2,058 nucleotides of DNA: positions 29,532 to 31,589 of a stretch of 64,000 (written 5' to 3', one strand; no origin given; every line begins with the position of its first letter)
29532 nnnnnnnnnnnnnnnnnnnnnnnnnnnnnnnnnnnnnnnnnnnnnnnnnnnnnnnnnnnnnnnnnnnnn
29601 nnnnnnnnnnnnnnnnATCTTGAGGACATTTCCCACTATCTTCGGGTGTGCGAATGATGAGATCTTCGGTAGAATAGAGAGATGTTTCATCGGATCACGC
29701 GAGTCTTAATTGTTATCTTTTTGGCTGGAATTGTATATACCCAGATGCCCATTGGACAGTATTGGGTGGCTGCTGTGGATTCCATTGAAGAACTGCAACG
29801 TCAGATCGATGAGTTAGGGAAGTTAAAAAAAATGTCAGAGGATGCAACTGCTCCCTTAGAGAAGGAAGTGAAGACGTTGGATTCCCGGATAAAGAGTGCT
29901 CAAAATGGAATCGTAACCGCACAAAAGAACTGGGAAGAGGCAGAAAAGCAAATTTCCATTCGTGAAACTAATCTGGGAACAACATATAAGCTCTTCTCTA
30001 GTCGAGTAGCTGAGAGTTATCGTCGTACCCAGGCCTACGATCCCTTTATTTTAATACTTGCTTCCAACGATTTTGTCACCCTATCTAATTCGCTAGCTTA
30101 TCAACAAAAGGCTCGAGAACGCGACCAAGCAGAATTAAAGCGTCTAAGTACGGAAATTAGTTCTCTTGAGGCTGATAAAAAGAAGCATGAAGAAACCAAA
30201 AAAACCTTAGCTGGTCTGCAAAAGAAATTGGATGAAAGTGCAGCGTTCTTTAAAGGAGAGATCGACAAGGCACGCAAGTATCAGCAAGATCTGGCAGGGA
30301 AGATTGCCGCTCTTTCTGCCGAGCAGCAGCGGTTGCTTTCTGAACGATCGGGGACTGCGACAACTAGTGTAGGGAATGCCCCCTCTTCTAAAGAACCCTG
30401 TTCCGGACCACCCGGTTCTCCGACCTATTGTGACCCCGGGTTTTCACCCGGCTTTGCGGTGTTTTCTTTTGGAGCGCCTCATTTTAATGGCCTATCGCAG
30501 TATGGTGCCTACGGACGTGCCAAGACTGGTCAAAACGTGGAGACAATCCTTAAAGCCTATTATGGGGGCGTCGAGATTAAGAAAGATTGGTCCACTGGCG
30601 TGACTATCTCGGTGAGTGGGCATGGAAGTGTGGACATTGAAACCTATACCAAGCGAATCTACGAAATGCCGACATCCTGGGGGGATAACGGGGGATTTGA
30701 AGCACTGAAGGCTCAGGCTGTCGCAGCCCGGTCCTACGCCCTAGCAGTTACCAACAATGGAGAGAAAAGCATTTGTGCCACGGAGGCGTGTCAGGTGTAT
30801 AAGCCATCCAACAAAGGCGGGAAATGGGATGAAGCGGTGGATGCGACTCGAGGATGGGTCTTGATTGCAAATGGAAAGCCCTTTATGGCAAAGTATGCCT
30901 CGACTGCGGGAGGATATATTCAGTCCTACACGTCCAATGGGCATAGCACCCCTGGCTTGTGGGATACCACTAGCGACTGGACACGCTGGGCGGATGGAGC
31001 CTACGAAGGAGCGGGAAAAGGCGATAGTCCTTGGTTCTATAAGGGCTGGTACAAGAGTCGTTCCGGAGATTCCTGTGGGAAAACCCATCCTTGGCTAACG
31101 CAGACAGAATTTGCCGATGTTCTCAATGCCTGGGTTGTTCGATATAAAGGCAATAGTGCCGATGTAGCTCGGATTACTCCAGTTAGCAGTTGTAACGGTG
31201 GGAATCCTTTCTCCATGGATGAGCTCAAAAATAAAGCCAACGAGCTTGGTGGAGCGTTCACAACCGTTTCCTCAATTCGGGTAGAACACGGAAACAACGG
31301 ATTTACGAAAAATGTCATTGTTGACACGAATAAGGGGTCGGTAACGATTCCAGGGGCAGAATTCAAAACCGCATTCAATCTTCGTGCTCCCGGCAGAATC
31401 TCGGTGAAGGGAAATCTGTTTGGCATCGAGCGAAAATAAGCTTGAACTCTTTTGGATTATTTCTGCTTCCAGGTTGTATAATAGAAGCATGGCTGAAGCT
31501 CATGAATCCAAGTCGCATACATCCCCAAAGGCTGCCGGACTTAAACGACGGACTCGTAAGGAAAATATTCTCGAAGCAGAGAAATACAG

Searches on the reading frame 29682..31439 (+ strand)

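Call 8: search_protein_families(library=pfam, proteins=[window:29682-31439:+], max_evalue=0.001)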
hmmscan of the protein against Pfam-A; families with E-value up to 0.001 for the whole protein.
window:29682-31439:+ (585 aa): 1 family
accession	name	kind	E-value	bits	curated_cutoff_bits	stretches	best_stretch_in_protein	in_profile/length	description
PF08486.15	SpoIID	-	3e-15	57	23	1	317-394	11-95/97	Stage II sporulation protein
